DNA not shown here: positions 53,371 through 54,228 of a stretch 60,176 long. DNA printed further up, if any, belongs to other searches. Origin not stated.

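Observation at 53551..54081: ABC ATPase carries a complete DtxR/IdeR-like module with the Fe-type Cys-Glu-His site intact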

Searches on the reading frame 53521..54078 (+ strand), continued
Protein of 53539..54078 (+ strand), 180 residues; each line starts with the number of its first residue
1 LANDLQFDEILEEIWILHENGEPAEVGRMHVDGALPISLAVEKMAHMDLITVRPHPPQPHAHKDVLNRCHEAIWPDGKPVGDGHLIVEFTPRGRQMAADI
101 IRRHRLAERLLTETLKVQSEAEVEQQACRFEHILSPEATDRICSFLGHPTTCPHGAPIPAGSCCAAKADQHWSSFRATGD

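Call 39: search_protein_representatives(alignment_id=A1)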
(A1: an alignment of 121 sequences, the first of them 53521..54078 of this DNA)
Query: 121 sequences, 216 profile positions. Proteins with E-value up to 0.001 (for the whole library): 4468; up to 1e-10: 936; up to 1e-30: 54. The best 150 are listed.
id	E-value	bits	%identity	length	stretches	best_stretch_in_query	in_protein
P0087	1.9e-117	407.1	-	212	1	6-203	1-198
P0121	9.5e-99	346.0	-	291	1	5-211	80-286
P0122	2.4e-77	276.0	-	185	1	36-174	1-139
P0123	3.2e-66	239.7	-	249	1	4-130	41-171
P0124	3.7e-61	223.1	-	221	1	4-128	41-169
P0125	6.8e-60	219.0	-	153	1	64-209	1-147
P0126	3.9e-58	213.2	-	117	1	101-208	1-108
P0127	6.4e-58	212.5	-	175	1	6-143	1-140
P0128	2.2e-56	207.5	-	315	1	4-117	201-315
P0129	1.5e-55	204.8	-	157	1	79-182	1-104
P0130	8.7e-54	199.0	-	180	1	111-213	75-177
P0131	1.4e-53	198.3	-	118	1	6-123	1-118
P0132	1.7e-51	191.5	-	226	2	117-202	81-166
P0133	2.9e-50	187.5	-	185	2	122-206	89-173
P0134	3.9e-50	187.1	-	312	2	122-203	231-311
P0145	3.7e-38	147.9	-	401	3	122-202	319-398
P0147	7.3e-38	147.0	-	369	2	122-201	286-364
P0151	5.0e-34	134.5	-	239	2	93-207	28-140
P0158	2.2e-32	129.1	-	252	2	118-201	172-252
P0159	3.4e-32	128.5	-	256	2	117-205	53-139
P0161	5.7e-32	127.7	-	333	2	106-208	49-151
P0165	1.0e-31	126.9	-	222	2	122-208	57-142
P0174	1.1e-30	123.5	-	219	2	108-206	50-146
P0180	4.3e-30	121.6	-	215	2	107-207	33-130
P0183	9.5e-30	120.5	-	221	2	122-205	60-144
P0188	4.1e-29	118.4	-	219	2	122-202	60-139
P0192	6.4e-29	117.7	-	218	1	79-207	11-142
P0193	6.7e-29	117.7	-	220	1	111-205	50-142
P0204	2.2e-28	116.0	-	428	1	110-204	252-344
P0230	3.7e-27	112.0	-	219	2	122-205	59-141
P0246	1.2e-26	110.3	-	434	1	117-205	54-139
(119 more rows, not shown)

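Call 40: search_protein_families(library=pfam, proteins=[P0145, P0147, P0134, P0204, P0246, P0161, P0158, P0128, P0132, P0133], max_evalue=0.001)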
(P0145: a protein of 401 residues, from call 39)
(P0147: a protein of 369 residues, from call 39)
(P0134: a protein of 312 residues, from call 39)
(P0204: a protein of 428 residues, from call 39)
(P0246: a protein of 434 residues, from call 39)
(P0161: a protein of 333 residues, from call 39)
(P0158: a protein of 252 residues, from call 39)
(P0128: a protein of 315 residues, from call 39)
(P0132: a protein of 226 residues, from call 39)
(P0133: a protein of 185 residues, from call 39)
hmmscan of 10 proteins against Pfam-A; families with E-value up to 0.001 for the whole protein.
P0145 (401 aa): 4 families
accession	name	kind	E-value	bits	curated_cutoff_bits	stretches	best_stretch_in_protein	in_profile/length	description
PF00005.33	ABC_tran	-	7.5e-37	127.4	25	1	31-176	1-136/137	ABC transporter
PF02742.21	Fe_dep_repr_C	-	3.8e-25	88.1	27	1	322-390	1-69/70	Iron dependent repressor, metal binding and dimerisation domain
PF13304.12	AAA_21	-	7.6e-05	23.3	27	0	45-72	3-33/304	AAA domain, putative AbiEii toxin, Type IV TA system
PF02463.25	SMC_N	-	0.00017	21.5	40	0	148-221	136-212/220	RecF/RecN/SMC N terminal domain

P0147 (369 aa): 5 families
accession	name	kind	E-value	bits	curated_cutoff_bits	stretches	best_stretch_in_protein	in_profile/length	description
PF00005.33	ABC_tran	-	5.9e-37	127.8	25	1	30-175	1-136/137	ABC transporter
PF02742.21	Fe_dep_repr_C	-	1.9e-23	82.7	27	1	290-358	2-70/70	Iron dependent repressor, metal binding and dimerisation domain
PF02463.25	SMC_N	-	1.8e-05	24.7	40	0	145-220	134-212/220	RecF/RecN/SMC N terminal domain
PF13304.12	AAA_21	-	0.00038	21.1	27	0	44-63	3-22/304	AAA domain, putative AbiEii toxin, Type IV TA system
PF13191.12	AAA_16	-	0.00073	20.5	32.6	0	26-191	8-121/167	AAA ATPase domain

P0134 (312 aa): 6 families
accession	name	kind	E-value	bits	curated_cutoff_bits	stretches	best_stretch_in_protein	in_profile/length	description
PF02742.21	Fe_dep_repr_C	-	1.2e-27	96.2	27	1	234-302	1-69/70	Iron dependent repressor, metal binding and dimerisation domain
PF00005.33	ABC_tran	-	3.2e-27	96.2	25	2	20-70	1-51/137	ABC transporter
PF13238.12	AAA_18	-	3.1e-05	24.9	29.4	0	33-193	1-117/128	AAA domain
PF02463.25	SMC_N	-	0.0001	22.3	40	0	88-163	134-212/220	RecF/RecN/SMC N terminal domain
PF13401.12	AAA_22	-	0.00063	20.5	27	0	33-116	8-92/130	AAA domain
PF13304.12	AAA_21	-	0.00079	20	27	0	34-53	3-22/304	AAA domain, putative AbiEii toxin, Type IV TA system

P0204 (428 aa): 5 families
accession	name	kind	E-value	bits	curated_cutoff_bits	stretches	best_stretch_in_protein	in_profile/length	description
PF02779.29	Transket_pyr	-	8.4e-26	91.1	27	1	3-181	2-173/174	Transketolase, pyrimidine binding domain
PF02742.21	Fe_dep_repr_C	-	8.1e-24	83.9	27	1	266-335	1-70/70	Iron dependent repressor, metal binding and dimerisation domain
PF02780.25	Transketolase_C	-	3.6e-16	59.6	25.9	1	196-243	1-48/124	Transketolase, C-terminal domain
PF04023.20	FeoA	-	9.1e-11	42.1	23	1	352-421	2-74/74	FeoA domain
PF22613.1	Transketolase_C_1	-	0.00014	22.4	27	1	203-236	10-43/113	Transketolase-like TK C-terminal domain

P0246 (434 aa): 3 families
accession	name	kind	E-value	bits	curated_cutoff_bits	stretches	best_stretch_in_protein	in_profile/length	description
PF02742.21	Fe_dep_repr_C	-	3.2e-26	91.6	27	1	60-128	1-69/70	Iron dependent repressor, metal binding and dimerisation domain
PF04205.19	FMN_bind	-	9.9e-11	42.6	22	1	337-415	1-76/77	FMN-binding domain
PF04023.20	FeoA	-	2.4e-10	40.8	23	1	146-214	2-73/74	FeoA domain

P0161 (333 aa): 1 family
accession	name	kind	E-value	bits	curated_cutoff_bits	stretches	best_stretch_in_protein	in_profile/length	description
PF02742.21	Fe_dep_repr_C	-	1.2e-23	83.4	27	1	68-138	1-70/70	Iron dependent repressor, metal binding and dimerisation domain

P0158 (252 aa): 2 families
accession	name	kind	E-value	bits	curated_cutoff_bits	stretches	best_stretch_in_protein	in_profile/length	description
PF02742.21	Fe_dep_repr_C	-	1.9e-25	89.1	27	1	177-245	1-69/70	Iron dependent repressor, metal binding and dimerisation domain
PF00005.33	ABC_tran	-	3.7e-13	50.7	25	1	13-62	83-136/137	ABC transporter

P0128 (315 aa): 4 families
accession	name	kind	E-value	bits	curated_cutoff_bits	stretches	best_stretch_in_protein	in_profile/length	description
PF00005.33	ABC_tran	-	1.2e-36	126.8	25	1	32-177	1-136/137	ABC transporter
PF13304.12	AAA_21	-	1.3e-06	29.1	27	1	130-211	220-302/304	AAA domain, putative AbiEii toxin, Type IV TA system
PF02463.25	SMC_N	-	5.8e-05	23.1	40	0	147-219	134-209/220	RecF/RecN/SMC N terminal domain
PF13191.12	AAA_16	-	0.00063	20.7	32.6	0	21-171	4-104/167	AAA ATPase domain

P0132 (226 aa): 1 family
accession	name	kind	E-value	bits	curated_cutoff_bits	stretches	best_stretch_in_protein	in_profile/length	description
PF02742.21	Fe_dep_repr_C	-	4.6e-25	87.9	27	1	89-158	1-69/70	Iron dependent repressor, metal binding and dimerisation domain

P0133 (185 aa): 1 family
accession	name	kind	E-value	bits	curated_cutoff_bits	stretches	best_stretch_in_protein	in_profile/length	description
PF02742.21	Fe_dep_repr_C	-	5.2e-28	97.3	27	1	92-162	1-70/70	Iron dependent repressor, metal binding and dimerisation domain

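Call 46: search_protein_families(library=pfam, proteins=[P0180, P0188, P0192, P0174, P0151, P0159, P0165, P0183, P0193, P0230], max_evalue=0.01)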
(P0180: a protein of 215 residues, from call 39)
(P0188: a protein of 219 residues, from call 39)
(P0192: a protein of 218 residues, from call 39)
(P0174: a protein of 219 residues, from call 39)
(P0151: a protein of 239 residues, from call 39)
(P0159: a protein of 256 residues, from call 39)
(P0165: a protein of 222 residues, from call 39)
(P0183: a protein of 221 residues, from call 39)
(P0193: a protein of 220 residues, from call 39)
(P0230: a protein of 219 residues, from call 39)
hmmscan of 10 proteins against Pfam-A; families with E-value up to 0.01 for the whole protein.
P0180 (215 aa): 2 families
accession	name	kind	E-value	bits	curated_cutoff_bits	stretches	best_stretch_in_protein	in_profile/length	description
PF02742.21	Fe_dep_repr_C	-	2.1e-28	98.6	27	1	49-117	1-69/70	Iron dependent repressor, metal binding and dimerisation domain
PF04023.20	FeoA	-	1.4e-12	47.9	23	1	135-210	2-73/74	FeoA domain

P0188 (219 aa): 5 families
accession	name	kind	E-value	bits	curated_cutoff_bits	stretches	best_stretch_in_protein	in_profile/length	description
PF02742.21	Fe_dep_repr_C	-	1.6e-28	98.9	27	1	63-132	1-70/70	Iron dependent repressor, metal binding and dimerisation domain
PF04023.20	FeoA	-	3.8e-15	56.2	23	1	149-216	2-72/74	FeoA domain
PF14947.12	HTH_45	-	0.00092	19.6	25.5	1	13-80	11-76/77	Winged helix-turn-helix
PF20024.5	DUF6432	-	0.0035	18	29.6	1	4-65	8-70/97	Family of unknown function (DUF6432)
PF13463.12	HTH_27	-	0.0073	17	22.2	0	9-66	4-68/68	Winged helix DNA-binding domain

P0192 (218 aa): 2 families
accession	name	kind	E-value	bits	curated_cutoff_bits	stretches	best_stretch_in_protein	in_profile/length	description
PF02742.21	Fe_dep_repr_C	-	5e-27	94.2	27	1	61-130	1-70/70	Iron dependent repressor, metal binding and dimerisation domain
PF04023.20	FeoA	-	8.5e-12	45.4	23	1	147-215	2-73/74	FeoA domain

P0174 (219 aa): 1 family
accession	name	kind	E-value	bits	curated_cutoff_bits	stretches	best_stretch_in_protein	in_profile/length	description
PF02742.21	Fe_dep_repr_C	-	7.3e-24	84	27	1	68-134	3-69/70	Iron dependent repressor, metal binding and dimerisation domain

P0151 (239 aa): 2 families
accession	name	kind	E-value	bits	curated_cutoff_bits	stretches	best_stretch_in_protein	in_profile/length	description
PF02742.21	Fe_dep_repr_C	-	8.1e-28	96.7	27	1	59-128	1-70/70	Iron dependent repressor, metal binding and dimerisation domain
PF04023.20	FeoA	-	4.8e-12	46.2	23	1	145-212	2-72/74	FeoA domain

P0159 (256 aa): 2 families
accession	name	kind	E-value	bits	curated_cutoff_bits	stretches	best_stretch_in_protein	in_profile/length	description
PF02742.21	Fe_dep_repr_C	-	1.7e-28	98.8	27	1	60-128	1-69/70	Iron dependent repressor, metal binding and dimerisation domain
PF04023.20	FeoA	-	2.2e-11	44.1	23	1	183-237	16-73/74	FeoA domain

P0165 (222 aa): 2 families
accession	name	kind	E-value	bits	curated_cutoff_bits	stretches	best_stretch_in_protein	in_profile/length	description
PF02742.21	Fe_dep_repr_C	-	7e-26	90.5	27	1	60-129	1-70/70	Iron dependent repressor, metal binding and dimerisation domain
PF04023.20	FeoA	-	1.1e-10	41.8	23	1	146-214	2-73/74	FeoA domain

P0183 (221 aa): 2 families
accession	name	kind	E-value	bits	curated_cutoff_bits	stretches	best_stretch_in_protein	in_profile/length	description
PF02742.21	Fe_dep_repr_C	-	3.6e-23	81.8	27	1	66-134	4-70/70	Iron dependent repressor, metal binding and dimerisation domain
PF04023.20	FeoA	-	9.9e-13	48.4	23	1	151-219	2-73/74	FeoA domain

P0193 (220 aa): 2 families
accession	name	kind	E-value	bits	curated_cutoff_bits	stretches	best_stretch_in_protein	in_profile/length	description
PF02742.21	Fe_dep_repr_C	-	1.4e-21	76.7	27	1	63-131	1-69/70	Iron dependent repressor, metal binding and dimerisation domain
PF04023.20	FeoA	-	1.3e-09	38.4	23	1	149-215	2-71/74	FeoA domain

P0230 (219 aa): 2 families
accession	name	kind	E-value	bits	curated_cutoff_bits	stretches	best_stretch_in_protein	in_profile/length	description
PF02742.21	Fe_dep_repr_C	-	9.6e-24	83.6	27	1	62-130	1-69/70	Iron dependent repressor, metal binding and dimerisation domain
PF04023.20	FeoA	-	2.3e-13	50.4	23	1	147-216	1-73/74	FeoA domain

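Call 48: find_homologous_proteins(query=P0180, max_evalue=1e-10)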
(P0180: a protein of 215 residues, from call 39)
Query P0180 (215 aa): 6679 proteins with E <= 1e-10 among 7419 candidates; the best 120 are listed.
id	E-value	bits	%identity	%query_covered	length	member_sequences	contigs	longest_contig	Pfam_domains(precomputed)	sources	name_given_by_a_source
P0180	3.7e-134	463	100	100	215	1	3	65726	PF02742.22,PF04023.21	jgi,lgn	jgi:DtxR family Mn-dependent transcriptional regulator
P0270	6.3e-60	220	52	98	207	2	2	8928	PF02742.22,PF04023.21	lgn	-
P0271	2.8e-59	218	51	99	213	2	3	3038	PF02742.22,PF04023.21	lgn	-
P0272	1.3e-58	216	50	96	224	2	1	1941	PF02742.22,PF04023.21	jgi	-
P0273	1.4e-58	216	50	99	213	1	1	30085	PF02742.22,PF04023.21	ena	-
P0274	1.4e-57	213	49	99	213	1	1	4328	PF02742.22,PF04023.21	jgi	-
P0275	6.4e-57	211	50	96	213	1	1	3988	PF02742.22,PF04023.21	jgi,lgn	-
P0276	2.7e-56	209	51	96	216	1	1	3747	PF02742.22,PF04023.21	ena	-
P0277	2.7e-56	209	47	99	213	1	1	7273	PF02742.22,PF04023.21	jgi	-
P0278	3.7e-56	208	49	97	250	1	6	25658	PF02742.22,PF04023.21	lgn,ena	-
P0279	4.0e-56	208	49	97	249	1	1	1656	PF02742.22,PF04023.21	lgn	-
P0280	6.3e-56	207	45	98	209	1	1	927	PF02742.22,PF04023.21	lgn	-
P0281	1.1e-55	207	48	98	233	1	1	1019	PF02742.22,PF04023.21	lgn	-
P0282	2.6e-55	205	52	96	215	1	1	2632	PF02742.22,PF04023.21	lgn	-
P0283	3.7e-55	205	50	98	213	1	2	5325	PF02742.22,PF04023.21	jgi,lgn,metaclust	metaclust:\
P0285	5.1e-55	204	48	97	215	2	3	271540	PF02742.22,PF04023.21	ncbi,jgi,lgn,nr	ncbi:MAG TPA: hypothetical protein DHV62_07205 [Elusimicrobia bacterium]|jgi:DtxR family Mn-dependen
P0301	8.2e-54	200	50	97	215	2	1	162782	PF02742.22,PF04023.21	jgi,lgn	-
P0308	1.6e-53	200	45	98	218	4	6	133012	PF02742.22,PF04023.21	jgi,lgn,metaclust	metaclust:\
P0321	2.8e-53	199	46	95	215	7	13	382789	PF02742.22,PF04023.21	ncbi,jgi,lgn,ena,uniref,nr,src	ncbi:MAG: hypothetical protein A3J62_03905 [Candidatus Buchananbacteria bacterium RIFCSPHIGHO2_02_FU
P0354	1.3e-52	197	46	95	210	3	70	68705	PF02742.22,PF04023.21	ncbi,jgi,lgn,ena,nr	ncbi:DtxR family iron (metal) dependent repressor [archaeon]|nr:DtxR family iron (metal) dependent r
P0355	1.3e-52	197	45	98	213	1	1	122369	PF02742.22,PF04023.21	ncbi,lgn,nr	ncbi:MAG: metal-dependent transcriptional regulator [Candidatus Omnitrophota bacterium]|nr:metal-dep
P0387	4.3e-52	195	43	98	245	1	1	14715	PF02742.22,PF04023.21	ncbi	ncbi:metal-dependent transcriptional regulator [Chloroflexota bacterium]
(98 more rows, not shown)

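Call 49: find_encoding_contigs(protein=P0285, flank=5000, max_places=2)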
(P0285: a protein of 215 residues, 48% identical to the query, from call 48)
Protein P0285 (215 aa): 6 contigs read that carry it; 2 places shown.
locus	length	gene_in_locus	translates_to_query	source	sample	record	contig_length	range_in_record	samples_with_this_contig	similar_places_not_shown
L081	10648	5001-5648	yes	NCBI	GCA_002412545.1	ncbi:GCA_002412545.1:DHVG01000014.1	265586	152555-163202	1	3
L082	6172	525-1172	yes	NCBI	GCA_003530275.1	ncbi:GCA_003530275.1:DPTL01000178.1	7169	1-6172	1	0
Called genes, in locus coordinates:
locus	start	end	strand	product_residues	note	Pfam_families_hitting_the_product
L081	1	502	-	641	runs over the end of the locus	-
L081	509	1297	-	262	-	PF01946:Thi4, PF00890:FAD_binding_2 (faint), PF01266:DAO (faint), PF01494:FAD_binding_3 (weak), PF03486:HI0933_like (weak), PF12831:FAD_oxidored (weak), PF13450:NAD_binding_8 (weak)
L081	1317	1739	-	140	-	PF02082:Rrf2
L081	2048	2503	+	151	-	PF01475:FUR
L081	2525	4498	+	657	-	PF01926:MMR_HSR1, PF02421:FeoB_N, PF07670:Gate, PF07664:FeoB_C, PF07670:Gate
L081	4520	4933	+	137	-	PF13366:PDDEXK_3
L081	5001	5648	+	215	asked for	PF02742:Fe_dep_repr_C, PF04023:FeoA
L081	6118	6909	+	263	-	PF01791:DeoC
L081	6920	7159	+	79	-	-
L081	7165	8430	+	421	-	PF10539:Dev_Cell_Death, PF01555:N6_N4_Mtase, PF01170:UPF0020 (faint), PF08241:Methyltransf_11 (faint), PF01555:N6_N4_Mtase (weak)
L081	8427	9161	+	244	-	PF18643:RE_BsaWI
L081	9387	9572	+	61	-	-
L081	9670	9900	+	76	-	PF01954:AF2212-like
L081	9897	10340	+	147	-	PF13470:PIN_3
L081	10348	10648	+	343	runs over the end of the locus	PF08240:ADH_N, PF16912:Glu_dehyd_C, PF00107:ADH_zinc_N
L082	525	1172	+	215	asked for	PF02742:Fe_dep_repr_C, PF04023:FeoA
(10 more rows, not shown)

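Call 50: find_encoding_contigs(protein=P0354, flank=5000, max_places=3)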
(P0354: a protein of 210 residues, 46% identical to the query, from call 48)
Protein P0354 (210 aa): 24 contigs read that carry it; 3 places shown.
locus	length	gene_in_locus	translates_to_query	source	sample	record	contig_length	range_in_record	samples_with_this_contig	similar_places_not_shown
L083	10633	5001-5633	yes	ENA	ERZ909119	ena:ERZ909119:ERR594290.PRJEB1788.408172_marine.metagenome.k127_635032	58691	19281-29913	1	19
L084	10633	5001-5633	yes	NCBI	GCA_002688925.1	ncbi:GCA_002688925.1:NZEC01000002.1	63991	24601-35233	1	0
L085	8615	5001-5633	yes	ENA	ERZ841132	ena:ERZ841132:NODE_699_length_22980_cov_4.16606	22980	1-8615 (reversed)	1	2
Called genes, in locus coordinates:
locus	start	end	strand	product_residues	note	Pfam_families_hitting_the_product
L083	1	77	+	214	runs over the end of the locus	PF00227:Proteasome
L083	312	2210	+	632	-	PF17214:KH_TffA, PF07650:KH_2 (weak), PF23023:Anti-Pycsar_Apyc1 (weak), PF00753:Lactamase_B, PF16661:Lactamase_B_6, PF12706:Lactamase_B_2, PF10996:Beta-Casp, PF07521:RMMBL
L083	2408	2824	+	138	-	PF01325:Fe_dep_repress, PF12802:MarR_2 (weak), PF02742:Fe_dep_repr_C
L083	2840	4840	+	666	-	PF03193:RsgA_GTPase (faint), PF01926:MMR_HSR1, PF02421:FeoB_N, PF04548:AIG1, PF17910:FeoB_Cyto, PF07670:Gate, PF07664:FeoB_C, PF07670:Gate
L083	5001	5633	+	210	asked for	PF02742:Fe_dep_repr_C, PF04023:FeoA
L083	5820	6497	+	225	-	-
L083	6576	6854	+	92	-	PF14333:DUF4389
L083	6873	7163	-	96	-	-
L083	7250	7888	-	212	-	PF01174:SNO, PF07685:GATase_3, PF03575:Peptidase_S51, PF01965:DJ-1_PfpI (faint)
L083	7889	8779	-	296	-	PF01680:SOR_SNZ, PF05690:ThiG (faint)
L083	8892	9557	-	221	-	PF01269:Fibrillarin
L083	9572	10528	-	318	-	PF01798:Nop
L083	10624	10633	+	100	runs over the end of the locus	PF03091:CutA1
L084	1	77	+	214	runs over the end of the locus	PF00227:Proteasome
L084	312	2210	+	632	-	PF17214:KH_TffA, PF07650:KH_2 (weak), PF00753:Lactamase_B, PF16661:Lactamase_B_6, PF23023:Anti-Pycsar_Apyc1 (weak), PF12706:Lactamase_B_2, PF10996:Beta-Casp, PF07521:RMMBL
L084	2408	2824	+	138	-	PF01325:Fe_dep_repress, PF12802:MarR_2 (weak), PF02742:Fe_dep_repr_C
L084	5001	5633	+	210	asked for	PF02742:Fe_dep_repr_C, PF04023:FeoA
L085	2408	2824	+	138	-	PF01325:Fe_dep_repress, PF12802:MarR_2 (weak), PF02742:Fe_dep_repr_C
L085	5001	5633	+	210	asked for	PF02742:Fe_dep_repr_C, PF04023:FeoA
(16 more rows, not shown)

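Call 51: find_encoding_contigs(protein=P0321, flank=5000, max_places=2)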
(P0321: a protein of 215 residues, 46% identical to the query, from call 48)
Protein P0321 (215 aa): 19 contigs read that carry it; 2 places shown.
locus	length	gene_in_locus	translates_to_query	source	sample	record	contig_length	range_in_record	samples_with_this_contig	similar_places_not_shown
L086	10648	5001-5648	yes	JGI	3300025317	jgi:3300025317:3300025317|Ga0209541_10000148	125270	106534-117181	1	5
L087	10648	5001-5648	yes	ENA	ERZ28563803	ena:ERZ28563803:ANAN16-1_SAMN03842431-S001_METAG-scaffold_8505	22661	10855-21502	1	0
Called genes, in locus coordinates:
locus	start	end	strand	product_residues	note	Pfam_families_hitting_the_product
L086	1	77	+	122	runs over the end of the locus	PF13473:Cupredoxin_1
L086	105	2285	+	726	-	PF00403:HMA, PF00122:E1-E2_ATPase, PF00702:Hydrolase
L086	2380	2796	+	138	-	PF01325:Fe_dep_repress, PF13412:HTH_24 (faint), PF01047:MarR (weak), PF12802:MarR_2 (weak), PF13545:HTH_Crp_2 (faint), PF02742:Fe_dep_repr_C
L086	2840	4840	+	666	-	PF03193:RsgA_GTPase (faint), PF01926:MMR_HSR1, PF02421:FeoB_N, PF04548:AIG1 (weak), PF17910:FeoB_Cyto, PF07670:Gate, PF07664:FeoB_C, PF07670:Gate, +1 more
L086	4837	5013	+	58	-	-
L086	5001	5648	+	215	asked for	PF02742:Fe_dep_repr_C, PF04023:FeoA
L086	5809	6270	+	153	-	-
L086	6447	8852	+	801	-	PF02222:ATP-grasp (weak), PF02655:ATP-grasp_3, PF07478:Dala_Dala_lig_C (weak), PF13535:ATP-grasp_4, PF15632:ATPgrasp_Ter, PF18603:LAL_C2 (weak), PF02655:ATP-grasp_3, PF07478:Dala_Dala_lig_C, +4 more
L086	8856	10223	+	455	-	-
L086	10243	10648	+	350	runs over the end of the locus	PF13378:MR_MLE_C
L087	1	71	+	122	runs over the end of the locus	PF13473:Cupredoxin_1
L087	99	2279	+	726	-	PF00403:HMA, PF00122:E1-E2_ATPase, PF00702:Hydrolase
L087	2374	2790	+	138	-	PF01325:Fe_dep_repress, PF13412:HTH_24 (faint), PF01047:MarR (weak), PF12802:MarR_2 (weak), PF13545:HTH_Crp_2 (faint), PF02742:Fe_dep_repr_C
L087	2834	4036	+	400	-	PF03193:RsgA_GTPase (faint), PF09439:SRPRB (weak), PF01926:MMR_HSR1, PF02421:FeoB_N, PF04548:AIG1, PF17910:FeoB_Cyto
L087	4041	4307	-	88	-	-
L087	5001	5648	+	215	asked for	PF02742:Fe_dep_repr_C, PF04023:FeoA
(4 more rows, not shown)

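Call 55: find_homologous_proteins(query=P0147, max_evalue=1e-20)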
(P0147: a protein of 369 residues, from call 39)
Query P0147 (369 aa): 8000 proteins with E <= 1e-20 among 8000 candidates; the best 120 are listed.
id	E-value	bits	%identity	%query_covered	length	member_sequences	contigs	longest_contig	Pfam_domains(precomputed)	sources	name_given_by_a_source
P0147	2.6e-243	824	100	100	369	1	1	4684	PF00005.34,PF02742.22,PF02463.26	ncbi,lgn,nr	ncbi:MAG TPA: ATP-binding cassette domain-containing protein [Candidatus Polarisedimenticolia bacter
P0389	2.4e-207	706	89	97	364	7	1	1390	PF00005.34,PF02742.22,PF02463.26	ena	-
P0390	2.5e-205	699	87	97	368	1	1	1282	PF00005.34,PF02742.22,PF02463.26,PF13191.13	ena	-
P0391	1.6e-204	697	87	96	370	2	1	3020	PF00005.34,PF02742.22,PF02463.26,PF13304.13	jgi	-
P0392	7.7e-203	691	87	96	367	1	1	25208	PF00005.34,PF02742.22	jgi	jgi:putative ABC transport system ATP-binding protein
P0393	5.4e-201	685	86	96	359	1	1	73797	PF00005.34,PF02742.22,PF02463.26,PF13304.13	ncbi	-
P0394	1.3e-200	684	86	96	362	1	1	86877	PF00005.34,PF02742.22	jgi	jgi:putative ABC transport system ATP-binding protein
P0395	2.5e-200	683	86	96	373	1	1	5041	PF00005.34,PF02742.22,PF02463.26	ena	-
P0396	7.4e-200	681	85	96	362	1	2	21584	PF00005.34,PF02742.22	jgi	jgi:putative ABC transport system ATP-binding protein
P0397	1.2e-199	681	84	96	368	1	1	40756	PF00005.34,PF02742.22,PF02463.26,PF13304.13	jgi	jgi:putative ABC transport system ATP-binding protein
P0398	2.9e-198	676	83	97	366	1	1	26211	PF00005.34,PF02742.22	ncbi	-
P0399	7.4e-196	668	83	96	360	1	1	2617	PF00005.34,PF02742.22,PF02463.26,PF13304.13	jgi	jgi:putative ABC transport system ATP-binding protein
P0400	9.5e-196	668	82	96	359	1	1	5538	PF00005.34,PF02742.22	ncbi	-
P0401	2.7e-193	660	84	96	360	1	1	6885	PF00005.34,PF02742.22,PF13304.13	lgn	-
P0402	4.7e-193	659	83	96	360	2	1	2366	PF00005.34,PF02742.22,PF13304.13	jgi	-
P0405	6.9e-192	655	83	96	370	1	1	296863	PF00005.34,PF02742.22,PF02463.26,PF13304.13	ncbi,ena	-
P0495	4.4e-154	531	68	96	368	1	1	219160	PF00005.34,PF02742.22,PF02463.26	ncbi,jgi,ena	-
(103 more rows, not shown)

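Call 56: find_encoding_contigs(protein=P0405, flank=7000, max_places=1)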
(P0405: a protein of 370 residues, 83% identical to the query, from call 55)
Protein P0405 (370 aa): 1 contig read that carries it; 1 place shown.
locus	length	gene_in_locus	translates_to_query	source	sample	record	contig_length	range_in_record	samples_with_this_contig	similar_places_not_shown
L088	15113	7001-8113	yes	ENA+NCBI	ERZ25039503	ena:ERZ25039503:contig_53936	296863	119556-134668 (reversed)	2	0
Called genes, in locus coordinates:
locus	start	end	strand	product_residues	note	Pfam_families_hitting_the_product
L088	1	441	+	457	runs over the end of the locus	PF13432:TPR_16 (weak), PF23914:TPR_CcmH_CycH (weak), PF13424:TPR_12, PF14559:TPR_19 (weak), PF13432:TPR_16, PF14559:TPR_19, PF13414:TPR_11, PF13432:TPR_16, +20 more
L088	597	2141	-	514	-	PF13229:Beta_helix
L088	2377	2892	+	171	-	PF01475:FUR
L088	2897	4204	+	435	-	PF03239:FTR1, PF10080:FtrD-like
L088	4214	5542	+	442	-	PF02687:FtsX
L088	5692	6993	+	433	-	PF02687:FtsX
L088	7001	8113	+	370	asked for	PF00005:ABC_tran, PF02463:SMC_N (faint), PF13304:AAA_21 (faint), PF02742:Fe_dep_repr_C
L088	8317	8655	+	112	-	PF13451:zf_Tbcl, PF23477:zf_Tbcl_2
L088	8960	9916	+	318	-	PF00437:T2SSE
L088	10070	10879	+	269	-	PF13482:RNase_H_2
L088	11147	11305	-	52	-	-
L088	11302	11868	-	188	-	-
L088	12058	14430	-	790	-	-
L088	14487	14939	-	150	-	-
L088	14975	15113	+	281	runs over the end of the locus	-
